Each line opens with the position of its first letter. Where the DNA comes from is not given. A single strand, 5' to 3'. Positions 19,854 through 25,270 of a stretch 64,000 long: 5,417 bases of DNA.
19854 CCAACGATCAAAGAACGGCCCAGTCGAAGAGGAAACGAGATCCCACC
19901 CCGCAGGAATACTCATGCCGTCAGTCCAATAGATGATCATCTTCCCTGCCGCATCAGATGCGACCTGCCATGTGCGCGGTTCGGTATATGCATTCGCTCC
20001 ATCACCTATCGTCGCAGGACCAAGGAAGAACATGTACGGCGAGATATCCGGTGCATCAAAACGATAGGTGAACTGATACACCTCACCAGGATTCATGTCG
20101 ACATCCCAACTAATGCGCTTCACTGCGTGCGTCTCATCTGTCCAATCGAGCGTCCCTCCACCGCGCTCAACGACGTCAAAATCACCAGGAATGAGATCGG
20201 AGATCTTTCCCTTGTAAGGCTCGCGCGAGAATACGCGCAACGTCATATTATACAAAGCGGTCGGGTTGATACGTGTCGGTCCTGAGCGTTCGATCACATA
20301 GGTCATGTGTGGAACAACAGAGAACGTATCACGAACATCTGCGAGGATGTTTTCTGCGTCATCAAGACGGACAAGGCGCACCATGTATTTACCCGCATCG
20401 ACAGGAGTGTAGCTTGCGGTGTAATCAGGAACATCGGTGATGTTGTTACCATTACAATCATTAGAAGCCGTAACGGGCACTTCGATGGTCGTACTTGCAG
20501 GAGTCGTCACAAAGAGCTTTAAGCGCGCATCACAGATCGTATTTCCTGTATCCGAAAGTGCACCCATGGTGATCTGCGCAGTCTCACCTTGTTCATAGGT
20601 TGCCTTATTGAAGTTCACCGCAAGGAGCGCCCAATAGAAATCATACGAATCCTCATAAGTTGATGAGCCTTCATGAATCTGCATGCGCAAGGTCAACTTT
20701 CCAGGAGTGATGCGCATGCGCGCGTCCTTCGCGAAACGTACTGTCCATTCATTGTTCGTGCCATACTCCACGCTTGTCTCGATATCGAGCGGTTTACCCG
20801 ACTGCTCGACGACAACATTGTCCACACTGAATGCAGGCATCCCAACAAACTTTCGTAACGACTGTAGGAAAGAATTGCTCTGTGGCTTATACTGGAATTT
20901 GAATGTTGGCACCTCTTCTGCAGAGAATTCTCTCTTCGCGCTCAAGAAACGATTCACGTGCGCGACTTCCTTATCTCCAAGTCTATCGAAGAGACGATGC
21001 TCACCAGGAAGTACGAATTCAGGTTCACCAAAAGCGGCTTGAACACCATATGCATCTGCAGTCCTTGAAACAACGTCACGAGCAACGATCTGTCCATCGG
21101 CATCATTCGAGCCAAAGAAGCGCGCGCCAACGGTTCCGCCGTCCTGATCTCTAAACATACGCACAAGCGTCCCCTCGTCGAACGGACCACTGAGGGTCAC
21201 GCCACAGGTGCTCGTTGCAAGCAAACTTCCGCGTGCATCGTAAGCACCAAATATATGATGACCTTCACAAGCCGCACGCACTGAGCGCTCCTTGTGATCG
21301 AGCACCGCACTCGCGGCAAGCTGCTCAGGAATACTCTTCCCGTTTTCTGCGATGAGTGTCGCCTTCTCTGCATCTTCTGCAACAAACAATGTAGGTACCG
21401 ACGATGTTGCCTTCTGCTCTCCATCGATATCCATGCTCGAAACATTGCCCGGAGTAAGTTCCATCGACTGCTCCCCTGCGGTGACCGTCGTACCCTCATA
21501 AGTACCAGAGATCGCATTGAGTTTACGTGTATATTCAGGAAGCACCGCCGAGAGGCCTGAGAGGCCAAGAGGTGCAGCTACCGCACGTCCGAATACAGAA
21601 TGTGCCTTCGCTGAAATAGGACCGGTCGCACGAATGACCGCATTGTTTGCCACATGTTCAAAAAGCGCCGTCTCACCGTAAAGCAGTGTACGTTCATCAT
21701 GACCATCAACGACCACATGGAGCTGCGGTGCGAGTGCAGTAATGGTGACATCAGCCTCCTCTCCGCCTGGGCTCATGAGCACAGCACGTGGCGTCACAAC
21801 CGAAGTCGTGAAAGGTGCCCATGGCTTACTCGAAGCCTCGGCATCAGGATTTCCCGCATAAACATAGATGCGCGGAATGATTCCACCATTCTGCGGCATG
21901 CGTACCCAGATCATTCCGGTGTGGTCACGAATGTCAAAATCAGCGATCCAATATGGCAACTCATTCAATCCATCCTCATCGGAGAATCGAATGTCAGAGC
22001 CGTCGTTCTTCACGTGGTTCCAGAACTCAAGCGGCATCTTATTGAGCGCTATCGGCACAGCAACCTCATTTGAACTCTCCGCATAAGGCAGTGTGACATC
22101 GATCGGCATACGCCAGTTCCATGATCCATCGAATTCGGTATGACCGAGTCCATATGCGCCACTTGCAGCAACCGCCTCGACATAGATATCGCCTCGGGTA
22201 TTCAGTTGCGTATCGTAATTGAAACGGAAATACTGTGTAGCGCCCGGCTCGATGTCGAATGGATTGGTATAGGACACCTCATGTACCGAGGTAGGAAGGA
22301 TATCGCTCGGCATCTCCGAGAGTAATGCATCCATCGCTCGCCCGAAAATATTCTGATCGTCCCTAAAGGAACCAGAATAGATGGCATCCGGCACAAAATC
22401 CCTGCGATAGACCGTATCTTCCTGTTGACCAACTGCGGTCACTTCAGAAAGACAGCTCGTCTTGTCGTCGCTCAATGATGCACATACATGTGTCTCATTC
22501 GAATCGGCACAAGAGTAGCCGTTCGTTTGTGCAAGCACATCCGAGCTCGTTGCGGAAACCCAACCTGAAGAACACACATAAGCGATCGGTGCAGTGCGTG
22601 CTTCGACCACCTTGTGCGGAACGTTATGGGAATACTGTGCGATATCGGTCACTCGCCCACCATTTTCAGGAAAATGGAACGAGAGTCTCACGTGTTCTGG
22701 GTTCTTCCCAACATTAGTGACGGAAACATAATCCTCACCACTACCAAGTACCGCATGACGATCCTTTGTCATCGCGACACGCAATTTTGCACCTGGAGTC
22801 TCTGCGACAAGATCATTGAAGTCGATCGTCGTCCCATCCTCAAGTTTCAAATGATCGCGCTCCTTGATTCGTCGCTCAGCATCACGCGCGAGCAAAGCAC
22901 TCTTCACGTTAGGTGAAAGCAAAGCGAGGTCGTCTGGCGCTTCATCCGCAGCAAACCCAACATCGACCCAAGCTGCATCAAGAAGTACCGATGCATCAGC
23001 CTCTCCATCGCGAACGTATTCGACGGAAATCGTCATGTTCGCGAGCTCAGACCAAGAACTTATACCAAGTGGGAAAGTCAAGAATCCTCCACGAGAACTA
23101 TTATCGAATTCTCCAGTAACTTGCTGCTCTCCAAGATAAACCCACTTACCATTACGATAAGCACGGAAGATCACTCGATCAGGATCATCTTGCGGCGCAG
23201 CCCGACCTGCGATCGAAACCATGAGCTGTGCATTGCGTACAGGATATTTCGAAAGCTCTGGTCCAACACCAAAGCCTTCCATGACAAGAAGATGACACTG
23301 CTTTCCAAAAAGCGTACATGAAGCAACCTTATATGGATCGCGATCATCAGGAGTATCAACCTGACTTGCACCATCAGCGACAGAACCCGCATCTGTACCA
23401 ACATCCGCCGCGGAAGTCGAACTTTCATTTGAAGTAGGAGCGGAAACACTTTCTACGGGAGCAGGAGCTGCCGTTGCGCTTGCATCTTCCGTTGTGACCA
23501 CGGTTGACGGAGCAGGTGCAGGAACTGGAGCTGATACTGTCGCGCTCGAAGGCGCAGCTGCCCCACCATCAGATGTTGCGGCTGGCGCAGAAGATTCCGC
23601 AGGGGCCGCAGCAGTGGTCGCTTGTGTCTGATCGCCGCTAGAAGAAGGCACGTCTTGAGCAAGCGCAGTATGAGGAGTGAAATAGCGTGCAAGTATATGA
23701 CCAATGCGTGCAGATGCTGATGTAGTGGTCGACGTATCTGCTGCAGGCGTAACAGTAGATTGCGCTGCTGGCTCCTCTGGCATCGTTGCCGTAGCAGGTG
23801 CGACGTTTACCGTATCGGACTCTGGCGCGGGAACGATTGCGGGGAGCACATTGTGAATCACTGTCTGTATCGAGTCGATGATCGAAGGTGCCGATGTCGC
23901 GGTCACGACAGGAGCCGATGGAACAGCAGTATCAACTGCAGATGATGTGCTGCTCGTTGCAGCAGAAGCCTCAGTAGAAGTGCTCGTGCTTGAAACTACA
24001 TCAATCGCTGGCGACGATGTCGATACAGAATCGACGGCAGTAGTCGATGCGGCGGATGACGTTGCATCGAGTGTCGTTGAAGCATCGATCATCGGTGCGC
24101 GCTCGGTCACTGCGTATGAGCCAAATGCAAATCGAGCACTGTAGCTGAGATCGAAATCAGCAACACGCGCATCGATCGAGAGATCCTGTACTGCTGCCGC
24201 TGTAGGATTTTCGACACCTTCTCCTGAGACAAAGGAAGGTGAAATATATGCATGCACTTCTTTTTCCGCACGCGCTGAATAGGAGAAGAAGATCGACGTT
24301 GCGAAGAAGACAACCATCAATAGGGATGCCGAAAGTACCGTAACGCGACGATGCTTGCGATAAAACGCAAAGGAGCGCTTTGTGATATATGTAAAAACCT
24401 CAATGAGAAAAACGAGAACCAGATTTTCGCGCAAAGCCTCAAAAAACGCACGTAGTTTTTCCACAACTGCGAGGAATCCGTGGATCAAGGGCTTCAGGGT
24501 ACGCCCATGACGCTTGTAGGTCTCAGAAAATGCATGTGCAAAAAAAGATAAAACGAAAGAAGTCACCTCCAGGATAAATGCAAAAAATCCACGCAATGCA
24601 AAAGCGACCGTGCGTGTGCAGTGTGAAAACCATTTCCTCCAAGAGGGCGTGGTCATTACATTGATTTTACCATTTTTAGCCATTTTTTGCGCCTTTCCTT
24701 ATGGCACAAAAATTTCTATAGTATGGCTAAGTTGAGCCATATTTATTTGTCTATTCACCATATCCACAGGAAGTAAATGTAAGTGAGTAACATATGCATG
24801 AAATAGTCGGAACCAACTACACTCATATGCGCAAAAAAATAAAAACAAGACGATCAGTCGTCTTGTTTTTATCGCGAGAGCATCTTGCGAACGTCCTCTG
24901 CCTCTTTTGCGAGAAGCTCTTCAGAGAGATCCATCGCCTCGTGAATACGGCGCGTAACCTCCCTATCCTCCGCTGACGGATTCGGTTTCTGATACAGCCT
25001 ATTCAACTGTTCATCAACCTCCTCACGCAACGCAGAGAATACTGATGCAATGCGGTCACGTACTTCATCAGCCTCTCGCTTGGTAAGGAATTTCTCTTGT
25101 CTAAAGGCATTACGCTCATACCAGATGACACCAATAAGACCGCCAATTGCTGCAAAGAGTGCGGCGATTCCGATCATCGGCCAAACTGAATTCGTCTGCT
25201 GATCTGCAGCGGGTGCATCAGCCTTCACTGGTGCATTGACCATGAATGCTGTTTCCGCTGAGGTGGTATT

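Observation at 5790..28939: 18.9 kb single gene for a 6,297-aa surface protein, in a co-oriented cluster with dockerin, Hsp20 and cohesin-like genes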

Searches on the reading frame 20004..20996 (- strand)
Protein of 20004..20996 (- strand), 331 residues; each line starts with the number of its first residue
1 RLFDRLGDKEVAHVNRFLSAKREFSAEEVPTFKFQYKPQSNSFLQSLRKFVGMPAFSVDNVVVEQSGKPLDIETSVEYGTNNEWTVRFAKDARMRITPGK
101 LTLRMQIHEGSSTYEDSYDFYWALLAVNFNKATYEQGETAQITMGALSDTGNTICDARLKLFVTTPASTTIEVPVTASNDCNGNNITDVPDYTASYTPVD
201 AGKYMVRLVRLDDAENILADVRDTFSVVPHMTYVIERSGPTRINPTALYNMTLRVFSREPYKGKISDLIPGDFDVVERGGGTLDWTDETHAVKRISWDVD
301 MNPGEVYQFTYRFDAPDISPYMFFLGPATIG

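Call 91: search_solved_structures(query=A8, max_evalue=10, show_alignments=2)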
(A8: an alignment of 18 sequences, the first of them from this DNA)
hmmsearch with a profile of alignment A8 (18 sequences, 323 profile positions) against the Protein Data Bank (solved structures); distinct sequences matched with E-value up to 10: 4.
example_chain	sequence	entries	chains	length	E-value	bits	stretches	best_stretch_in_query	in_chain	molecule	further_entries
4u4j_A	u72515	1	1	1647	0.28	13.7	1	128-172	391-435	Putative inner membrane lipoprotein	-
4u48_A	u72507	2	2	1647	0.28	13.7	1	128-172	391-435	Putative inner membrane lipoprotein | alpha-2-macroglobulin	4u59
1mu2_B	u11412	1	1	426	0.69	12.4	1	47-97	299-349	HIV-2 RT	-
1fi4_A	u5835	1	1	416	0.93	12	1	246-276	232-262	MEVALONATE 5-DIPHOSPHATE DECARBOXYLASE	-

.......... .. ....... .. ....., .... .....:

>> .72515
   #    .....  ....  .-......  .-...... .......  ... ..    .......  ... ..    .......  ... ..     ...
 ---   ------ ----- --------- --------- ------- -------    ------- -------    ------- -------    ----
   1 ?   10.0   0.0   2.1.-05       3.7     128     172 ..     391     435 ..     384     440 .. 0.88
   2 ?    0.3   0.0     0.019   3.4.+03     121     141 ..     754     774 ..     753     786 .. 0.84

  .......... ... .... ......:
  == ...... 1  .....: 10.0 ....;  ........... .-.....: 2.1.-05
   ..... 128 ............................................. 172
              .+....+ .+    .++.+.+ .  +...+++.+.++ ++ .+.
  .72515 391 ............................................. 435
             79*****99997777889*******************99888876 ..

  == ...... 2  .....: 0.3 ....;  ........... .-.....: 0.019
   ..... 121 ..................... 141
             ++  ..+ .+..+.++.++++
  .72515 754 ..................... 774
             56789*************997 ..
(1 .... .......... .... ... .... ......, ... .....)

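Call 92: search_protein_families(library=pfam, alignment_id=A8, max_evalue=1)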
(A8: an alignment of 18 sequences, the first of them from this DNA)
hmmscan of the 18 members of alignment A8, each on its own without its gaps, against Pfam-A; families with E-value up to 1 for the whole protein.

A. member 1, seq(331 aa): 3 families
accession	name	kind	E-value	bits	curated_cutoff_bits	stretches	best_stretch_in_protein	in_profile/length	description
PF00630.25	Filamin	-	0.024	15.9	26.9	1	136-207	19-79/93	Filamin/ABP280 repeat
PF07495.19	Y_Y_Y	-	0.059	13.7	26.6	1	185-208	20-44/65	Y_Y_Y domain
PF23664.1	Ig_Pom152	-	0.17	12.6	27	0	192-214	63-85/106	Nucleoporin pom152-like, immunoglobulin-like domain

B. families by the number of members that match (of 18 scanned): 24 families
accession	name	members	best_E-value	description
PF01835.25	MG2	16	7.8e-07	MG2 domain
PF07495.19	Y_Y_Y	8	3.2e-07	Y_Y_Y domain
PF00630.25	Filamin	4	0.024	Filamin/ABP280 repeat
PF11797.14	WxLIP_HBD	3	0.0015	WxL Interacting Protein, host binding domain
PF23616.1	Ig_GEX2_N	3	0.017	GEX2 N-terminal Ig-like domain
PF14524.12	Wzt_C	2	0.0032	Wzt C-terminal domain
PF24107.1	DUF7382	2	0.0073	Domain of unknown function (DUF7382)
PF16967.11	TcfC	2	0.013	E-set like domain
PF17800.7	NPL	1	0.013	Nucleoplasmin-like domain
PF01483.27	P_proprotein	1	0.028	Proprotein convertase P-domain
PF23214.1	SH3_CYT4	1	0.033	Mitochondrial protein cyt-4 SH3 domain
PF18573.7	BclA_C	1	0.037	BclA C-terminal domain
PF21060.3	Reovirus_L2_6th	1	0.04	Reovirus core-spike protein lambda-2 (L2), 6th domain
PF18962.6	Por_Secre_tail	1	0.041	Secretion system C-terminal sorting domain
PF10634.15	Iron_transport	1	0.043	Fe2+ transport protein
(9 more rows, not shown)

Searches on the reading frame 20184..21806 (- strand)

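Call 84: search_protein_families(library=pfam, proteins=[window:20184-21806:-], max_evalue=1)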
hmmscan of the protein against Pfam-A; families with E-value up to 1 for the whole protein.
window:20184-21806:- (541 aa): 2 families
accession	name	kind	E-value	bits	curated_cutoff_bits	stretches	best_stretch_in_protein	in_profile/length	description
PF07495.19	Y_Y_Y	-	0.16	12.3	26.6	1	455-478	20-44/65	Y_Y_Y domain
PF00630.25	Filamin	-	0.17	13.2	26.9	0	406-477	19-79/93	Filamin/ABP280 repeat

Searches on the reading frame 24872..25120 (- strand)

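Call 79: search_protein_families(library=pfam, proteins=[window:24872-25120:-], max_evalue=1)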
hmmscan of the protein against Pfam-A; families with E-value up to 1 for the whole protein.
window:24872-25120:- (83 aa): 6 families
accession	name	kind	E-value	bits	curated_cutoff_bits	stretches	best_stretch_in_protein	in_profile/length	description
PF01442.23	Apolipoprotein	-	0.001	19.3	90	1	14-82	109-175/190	Apolipoprotein A1/A4/E domain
PF24615.2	Spectrin_Anc-1_2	-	0.0071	17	28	1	27-64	8-48/105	Nuclear anchorage protein 1, spectrin repeat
PF04002.20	RadC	-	0.0098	16.3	22.1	1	44-65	76-97/121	RadC-like JAB domain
PF02074.21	Peptidase_M32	-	0.056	12.5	25.1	1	10-68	149-209/489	Carboxypeptidase Taq (M32) metallopeptidase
PF07956.16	DUF1690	-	0.13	13.1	29.7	1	18-83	33-94/139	Protein of Unknown function (DUF1690)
PF10023.15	Aminopep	-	0.15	11.8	25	1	13-63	195-245/322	Putative aminopeptidase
